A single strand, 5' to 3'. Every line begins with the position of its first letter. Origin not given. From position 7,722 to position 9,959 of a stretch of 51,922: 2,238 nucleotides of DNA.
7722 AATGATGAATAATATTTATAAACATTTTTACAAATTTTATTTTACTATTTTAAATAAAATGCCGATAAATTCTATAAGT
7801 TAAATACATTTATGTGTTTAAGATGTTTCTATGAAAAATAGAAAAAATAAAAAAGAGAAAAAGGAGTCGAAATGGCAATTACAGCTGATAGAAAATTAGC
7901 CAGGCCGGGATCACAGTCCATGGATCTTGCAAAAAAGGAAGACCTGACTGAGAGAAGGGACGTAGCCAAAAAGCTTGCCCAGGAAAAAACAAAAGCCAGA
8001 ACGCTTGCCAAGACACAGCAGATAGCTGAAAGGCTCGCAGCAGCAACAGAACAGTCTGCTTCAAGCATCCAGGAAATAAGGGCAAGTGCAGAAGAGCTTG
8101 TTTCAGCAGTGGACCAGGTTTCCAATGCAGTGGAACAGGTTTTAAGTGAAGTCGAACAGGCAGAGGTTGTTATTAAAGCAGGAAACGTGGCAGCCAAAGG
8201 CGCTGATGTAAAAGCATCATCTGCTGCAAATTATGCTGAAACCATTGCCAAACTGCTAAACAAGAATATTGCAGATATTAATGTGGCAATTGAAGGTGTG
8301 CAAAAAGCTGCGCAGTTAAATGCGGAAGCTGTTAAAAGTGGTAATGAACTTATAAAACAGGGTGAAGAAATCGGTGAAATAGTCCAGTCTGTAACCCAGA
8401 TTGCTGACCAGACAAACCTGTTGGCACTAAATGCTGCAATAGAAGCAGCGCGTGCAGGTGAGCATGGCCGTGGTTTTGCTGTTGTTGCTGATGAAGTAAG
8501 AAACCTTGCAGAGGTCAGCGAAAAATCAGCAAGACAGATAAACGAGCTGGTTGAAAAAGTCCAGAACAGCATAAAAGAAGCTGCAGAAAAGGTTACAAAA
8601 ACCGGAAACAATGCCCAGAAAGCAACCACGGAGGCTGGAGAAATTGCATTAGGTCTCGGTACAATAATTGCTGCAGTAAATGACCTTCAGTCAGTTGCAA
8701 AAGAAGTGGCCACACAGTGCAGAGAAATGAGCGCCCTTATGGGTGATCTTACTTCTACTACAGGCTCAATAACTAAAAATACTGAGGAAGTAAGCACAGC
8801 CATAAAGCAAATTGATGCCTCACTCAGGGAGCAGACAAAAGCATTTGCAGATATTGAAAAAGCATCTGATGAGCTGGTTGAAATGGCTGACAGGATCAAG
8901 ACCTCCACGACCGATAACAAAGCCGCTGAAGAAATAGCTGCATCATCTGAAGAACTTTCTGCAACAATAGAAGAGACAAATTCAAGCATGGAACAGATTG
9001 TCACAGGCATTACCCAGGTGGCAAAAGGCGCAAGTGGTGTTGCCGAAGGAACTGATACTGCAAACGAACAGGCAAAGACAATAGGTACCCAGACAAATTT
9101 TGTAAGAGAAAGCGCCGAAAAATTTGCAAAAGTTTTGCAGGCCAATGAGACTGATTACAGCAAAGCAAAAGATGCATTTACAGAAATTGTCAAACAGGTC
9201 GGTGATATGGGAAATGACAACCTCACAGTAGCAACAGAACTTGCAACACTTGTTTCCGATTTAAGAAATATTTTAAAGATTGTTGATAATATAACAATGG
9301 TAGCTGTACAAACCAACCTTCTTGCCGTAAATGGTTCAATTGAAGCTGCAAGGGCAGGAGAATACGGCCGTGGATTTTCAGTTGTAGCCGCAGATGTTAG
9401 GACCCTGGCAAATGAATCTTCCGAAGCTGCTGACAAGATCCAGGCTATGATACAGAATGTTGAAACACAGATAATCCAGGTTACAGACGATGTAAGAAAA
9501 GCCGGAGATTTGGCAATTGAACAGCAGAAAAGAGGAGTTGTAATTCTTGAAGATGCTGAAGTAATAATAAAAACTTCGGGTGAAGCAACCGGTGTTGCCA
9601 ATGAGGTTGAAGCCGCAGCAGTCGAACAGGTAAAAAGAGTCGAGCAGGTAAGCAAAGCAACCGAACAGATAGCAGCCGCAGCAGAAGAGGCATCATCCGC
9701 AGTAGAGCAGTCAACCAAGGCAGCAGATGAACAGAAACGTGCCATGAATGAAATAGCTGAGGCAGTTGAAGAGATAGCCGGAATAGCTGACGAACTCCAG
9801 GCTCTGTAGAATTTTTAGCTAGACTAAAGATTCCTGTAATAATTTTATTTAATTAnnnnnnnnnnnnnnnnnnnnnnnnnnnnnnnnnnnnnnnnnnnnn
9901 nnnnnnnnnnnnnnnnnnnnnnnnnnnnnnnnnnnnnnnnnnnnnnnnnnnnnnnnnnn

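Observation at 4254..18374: System-level view: a self-contained chemosensory pathway apparently built for a membrane-free array with sensing on the scaffold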

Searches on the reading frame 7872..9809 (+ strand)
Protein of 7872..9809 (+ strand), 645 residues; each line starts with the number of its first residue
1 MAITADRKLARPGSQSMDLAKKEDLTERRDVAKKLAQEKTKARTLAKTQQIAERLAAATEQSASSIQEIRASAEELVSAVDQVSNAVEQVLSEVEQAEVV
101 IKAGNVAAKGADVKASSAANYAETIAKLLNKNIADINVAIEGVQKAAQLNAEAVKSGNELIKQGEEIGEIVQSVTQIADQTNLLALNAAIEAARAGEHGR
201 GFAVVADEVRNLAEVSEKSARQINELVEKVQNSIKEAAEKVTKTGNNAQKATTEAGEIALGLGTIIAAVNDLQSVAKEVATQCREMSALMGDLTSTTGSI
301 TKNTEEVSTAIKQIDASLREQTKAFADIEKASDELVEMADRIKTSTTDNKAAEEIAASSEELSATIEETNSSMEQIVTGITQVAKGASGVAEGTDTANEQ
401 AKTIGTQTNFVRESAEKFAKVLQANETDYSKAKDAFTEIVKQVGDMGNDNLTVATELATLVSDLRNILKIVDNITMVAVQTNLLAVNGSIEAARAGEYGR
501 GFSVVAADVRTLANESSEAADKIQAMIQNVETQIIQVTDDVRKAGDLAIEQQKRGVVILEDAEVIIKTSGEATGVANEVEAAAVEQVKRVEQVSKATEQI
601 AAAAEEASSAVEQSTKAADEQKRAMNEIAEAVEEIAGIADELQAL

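Call 3: search_protein_families(library=pfam, proteins=[window:7872-9809:+])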
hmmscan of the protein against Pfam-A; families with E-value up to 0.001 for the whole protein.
window:7872-9809:+ (645 aa): 1 family
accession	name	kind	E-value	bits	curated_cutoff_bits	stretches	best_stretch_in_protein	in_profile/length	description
PF00015.26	MCPsignal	-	9.7e-68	227.8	34.6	2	144-294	12-162/172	Methyl-accepting chemotaxis protein (MCP) signalling domain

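Call 49: search_protein_families(library=ncbifam, proteins=[window:7872-9809:+], max_evalue=0.001)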
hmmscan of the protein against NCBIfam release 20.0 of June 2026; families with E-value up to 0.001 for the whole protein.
window:7872-9809:+ (645 aa): 13 families
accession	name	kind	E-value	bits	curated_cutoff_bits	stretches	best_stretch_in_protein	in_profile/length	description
NF058645.1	MCPCtpMPsAe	equivalog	2e-47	162.2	900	2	40-313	268-534/558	methyl-accepting chemotaxis protein CtpM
NF047851.1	MCPCitTducer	equivalog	8.8e-41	140.6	900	2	139-346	332-535/553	methyl-accepting chemotaxis citrate transducer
NF050802.1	AspChtxCcaA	equivalog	1.8e-36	125.8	1300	2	158-272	563-687/700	aspartate chemotaxis receptor CcaA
NF007309.0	PRK09793.1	equivalog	2.2e-36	126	903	2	159-283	349-473/533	methyl-accepting chemotaxis protein IV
NF011622.0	PRK15048.1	equivalog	4e-34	118.7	900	2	152-289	344-481/553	methyl-accepting chemotaxis protein II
NF041847.1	transduc_aer2_vibrio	equivalog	5.6e-34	117.5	1200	2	143-248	574-679/804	aerotaxis transducer Aer2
NF011615.0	PRK15041.1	equivalog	2.5e-31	109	947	2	139-360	333-549/554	methyl-accepting chemotaxis protein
NF002572.0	PRK02224.1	equivalog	5.6e-08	31.6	1087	1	318-643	271-599/888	DNA double-strand break repair ATPase Rad50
TIGR02168.1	SMC_prok_B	equivalog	2.7e-07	28.7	567.35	1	116-462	607-952/1181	chromosome segregation protein SMC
NF003034.1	PRK03918.1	equivalog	6e-06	24.5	700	1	216-467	160-417/878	DNA double-strand break repair ATPase Rad50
NF041034.1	Rad50_Sulf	equivalog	1.6e-05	23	1000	1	21-451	186-618/872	DNA double-strand break repair ATPase Rad50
NF041035.1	Rad50_Halo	equivalog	0.00015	20.3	1000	0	276-642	239-591/883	DNA double-strand break repair ATPase Rad50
NF033914.0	antiphage_ZorA_1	subfamily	0.00036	19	190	1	213-467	391-615/619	anti-phage ZorAB system protein ZorA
